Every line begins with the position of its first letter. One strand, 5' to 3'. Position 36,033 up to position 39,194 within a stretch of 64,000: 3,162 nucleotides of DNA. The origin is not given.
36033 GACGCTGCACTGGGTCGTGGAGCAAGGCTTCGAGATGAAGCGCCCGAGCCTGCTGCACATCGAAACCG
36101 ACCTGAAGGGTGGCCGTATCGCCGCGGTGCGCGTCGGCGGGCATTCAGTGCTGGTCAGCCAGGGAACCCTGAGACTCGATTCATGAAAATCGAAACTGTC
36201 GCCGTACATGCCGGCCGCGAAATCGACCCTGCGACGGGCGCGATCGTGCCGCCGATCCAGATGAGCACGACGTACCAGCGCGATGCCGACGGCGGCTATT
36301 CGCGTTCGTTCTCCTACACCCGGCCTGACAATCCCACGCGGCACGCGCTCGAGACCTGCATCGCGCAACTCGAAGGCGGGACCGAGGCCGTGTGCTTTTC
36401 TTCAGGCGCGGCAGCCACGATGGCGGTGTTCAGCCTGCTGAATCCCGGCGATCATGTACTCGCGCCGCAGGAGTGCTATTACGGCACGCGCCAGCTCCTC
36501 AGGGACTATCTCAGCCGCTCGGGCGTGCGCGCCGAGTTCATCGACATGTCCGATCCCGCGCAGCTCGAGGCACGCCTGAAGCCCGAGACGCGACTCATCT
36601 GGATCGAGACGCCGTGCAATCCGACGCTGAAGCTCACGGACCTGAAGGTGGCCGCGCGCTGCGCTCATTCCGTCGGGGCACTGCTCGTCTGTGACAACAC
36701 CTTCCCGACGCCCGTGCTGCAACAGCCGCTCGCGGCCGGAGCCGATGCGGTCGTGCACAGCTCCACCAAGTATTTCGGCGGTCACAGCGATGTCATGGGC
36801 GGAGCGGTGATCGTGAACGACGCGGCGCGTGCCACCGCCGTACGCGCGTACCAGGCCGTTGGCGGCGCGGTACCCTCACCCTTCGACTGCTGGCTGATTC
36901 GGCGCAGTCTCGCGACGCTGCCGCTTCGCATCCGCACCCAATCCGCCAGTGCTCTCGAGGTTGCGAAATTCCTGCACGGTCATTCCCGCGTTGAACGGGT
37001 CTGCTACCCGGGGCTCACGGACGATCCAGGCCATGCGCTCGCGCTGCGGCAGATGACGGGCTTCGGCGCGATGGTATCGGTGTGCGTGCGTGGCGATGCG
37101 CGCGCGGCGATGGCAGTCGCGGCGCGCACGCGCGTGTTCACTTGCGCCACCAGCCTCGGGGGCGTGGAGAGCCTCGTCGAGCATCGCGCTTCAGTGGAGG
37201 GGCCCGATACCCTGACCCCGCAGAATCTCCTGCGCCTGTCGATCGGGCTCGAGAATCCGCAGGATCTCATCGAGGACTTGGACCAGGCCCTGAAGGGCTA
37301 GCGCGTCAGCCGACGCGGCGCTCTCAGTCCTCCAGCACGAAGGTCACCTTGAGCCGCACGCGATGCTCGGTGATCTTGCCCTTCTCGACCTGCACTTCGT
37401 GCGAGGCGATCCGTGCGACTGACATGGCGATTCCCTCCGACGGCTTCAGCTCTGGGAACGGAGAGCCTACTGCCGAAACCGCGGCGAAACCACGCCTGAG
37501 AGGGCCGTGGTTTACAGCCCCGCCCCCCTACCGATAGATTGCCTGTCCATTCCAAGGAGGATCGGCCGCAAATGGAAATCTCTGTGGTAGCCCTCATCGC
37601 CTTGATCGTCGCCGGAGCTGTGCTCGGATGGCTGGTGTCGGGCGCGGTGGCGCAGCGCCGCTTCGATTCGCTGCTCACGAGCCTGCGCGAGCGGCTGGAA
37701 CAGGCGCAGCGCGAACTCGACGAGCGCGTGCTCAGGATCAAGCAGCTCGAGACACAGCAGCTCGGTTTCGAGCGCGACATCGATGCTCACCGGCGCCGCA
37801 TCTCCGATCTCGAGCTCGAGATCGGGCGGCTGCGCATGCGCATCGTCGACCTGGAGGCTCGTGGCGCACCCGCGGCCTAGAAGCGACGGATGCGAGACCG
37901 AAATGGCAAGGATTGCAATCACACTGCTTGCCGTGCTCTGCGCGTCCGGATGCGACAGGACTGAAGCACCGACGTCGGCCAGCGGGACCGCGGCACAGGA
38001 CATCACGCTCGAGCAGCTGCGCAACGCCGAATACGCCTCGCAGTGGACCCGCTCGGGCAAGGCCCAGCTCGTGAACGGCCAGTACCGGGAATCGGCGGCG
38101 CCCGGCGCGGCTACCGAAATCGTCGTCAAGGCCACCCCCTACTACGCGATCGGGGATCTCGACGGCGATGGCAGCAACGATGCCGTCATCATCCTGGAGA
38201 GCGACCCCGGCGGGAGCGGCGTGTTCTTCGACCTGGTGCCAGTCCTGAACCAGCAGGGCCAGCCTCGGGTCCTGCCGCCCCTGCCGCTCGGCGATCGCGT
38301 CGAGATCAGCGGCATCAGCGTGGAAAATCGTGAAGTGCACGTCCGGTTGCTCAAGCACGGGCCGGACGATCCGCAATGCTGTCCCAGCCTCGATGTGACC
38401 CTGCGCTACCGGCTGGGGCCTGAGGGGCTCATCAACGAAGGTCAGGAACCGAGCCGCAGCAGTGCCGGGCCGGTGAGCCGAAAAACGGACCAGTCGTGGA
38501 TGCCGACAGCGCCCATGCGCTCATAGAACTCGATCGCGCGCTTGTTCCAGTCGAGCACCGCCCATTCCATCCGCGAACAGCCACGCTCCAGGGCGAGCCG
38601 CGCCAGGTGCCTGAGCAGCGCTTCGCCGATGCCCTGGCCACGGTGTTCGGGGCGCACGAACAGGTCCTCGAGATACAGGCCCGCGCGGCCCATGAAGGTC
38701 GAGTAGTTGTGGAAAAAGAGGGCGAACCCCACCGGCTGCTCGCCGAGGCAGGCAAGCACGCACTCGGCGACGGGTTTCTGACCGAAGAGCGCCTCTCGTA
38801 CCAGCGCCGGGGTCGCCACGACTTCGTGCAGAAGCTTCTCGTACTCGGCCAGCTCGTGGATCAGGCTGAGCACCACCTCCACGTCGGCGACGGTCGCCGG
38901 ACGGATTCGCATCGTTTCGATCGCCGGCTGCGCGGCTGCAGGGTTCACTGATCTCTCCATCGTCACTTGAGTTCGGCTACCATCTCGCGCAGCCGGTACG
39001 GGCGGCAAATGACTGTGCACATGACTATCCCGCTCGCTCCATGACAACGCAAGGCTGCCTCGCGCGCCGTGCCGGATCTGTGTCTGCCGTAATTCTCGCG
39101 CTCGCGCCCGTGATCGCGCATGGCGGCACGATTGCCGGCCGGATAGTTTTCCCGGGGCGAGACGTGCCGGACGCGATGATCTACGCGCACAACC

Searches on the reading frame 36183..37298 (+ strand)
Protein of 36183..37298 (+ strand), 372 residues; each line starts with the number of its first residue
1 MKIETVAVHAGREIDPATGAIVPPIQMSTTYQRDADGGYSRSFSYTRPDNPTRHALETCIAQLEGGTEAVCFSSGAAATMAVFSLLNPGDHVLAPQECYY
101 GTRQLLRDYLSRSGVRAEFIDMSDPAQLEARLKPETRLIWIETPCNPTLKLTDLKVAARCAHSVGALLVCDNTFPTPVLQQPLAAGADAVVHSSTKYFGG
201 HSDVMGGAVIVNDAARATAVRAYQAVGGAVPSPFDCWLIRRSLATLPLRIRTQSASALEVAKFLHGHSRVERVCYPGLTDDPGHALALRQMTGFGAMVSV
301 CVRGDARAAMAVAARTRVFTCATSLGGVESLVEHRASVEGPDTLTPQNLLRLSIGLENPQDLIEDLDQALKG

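Call 59: search_protein_families(library=pfam, proteins=[window:36183-37298:+], max_evalue=0.00001)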
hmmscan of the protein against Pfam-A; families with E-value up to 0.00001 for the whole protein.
window:36183-37298:+ (372 aa): 2 families
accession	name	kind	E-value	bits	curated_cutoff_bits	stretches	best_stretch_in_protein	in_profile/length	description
PF01053.26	Cys_Met_Meta_PP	-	8.2e-122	406.9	27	1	4-371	1-381/381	Cys/Met metabolism PLP-dependent enzyme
PF00155.27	Aminotran_1_2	-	5.3e-08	32.9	19.7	1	49-217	40-239/361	Aminotransferase class I and II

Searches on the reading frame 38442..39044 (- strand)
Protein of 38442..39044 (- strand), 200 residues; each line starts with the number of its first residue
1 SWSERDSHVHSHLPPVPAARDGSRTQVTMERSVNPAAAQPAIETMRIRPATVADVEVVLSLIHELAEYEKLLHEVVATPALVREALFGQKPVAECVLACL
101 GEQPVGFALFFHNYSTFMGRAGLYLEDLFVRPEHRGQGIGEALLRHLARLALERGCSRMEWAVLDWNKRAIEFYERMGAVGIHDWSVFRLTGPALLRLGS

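Call 59: search_protein_families(library=pfam, proteins=[window:38442-39044:-], max_evalue=0.00001)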
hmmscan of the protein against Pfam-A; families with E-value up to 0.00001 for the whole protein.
window:38442-39044:- (200 aa): 4 families
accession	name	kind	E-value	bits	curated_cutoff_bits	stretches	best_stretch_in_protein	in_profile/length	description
PF00583.31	Acetyltransf_1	-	4.7e-23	82.1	20.7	1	90-178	31-115/116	Acetyltransferase (GNAT) family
PF13508.13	Acetyltransf_7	-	2e-15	57.4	27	1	94-178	4-81/84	Acetyltransferase (GNAT) domain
PF13673.13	Acetyltransf_10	-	4.3e-09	36.9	23.6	1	90-178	28-106/128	Acetyltransferase (GNAT) domain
PF08445.16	FR47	-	7.3e-07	29.5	22.1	1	124-178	23-76/86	FR47-like protein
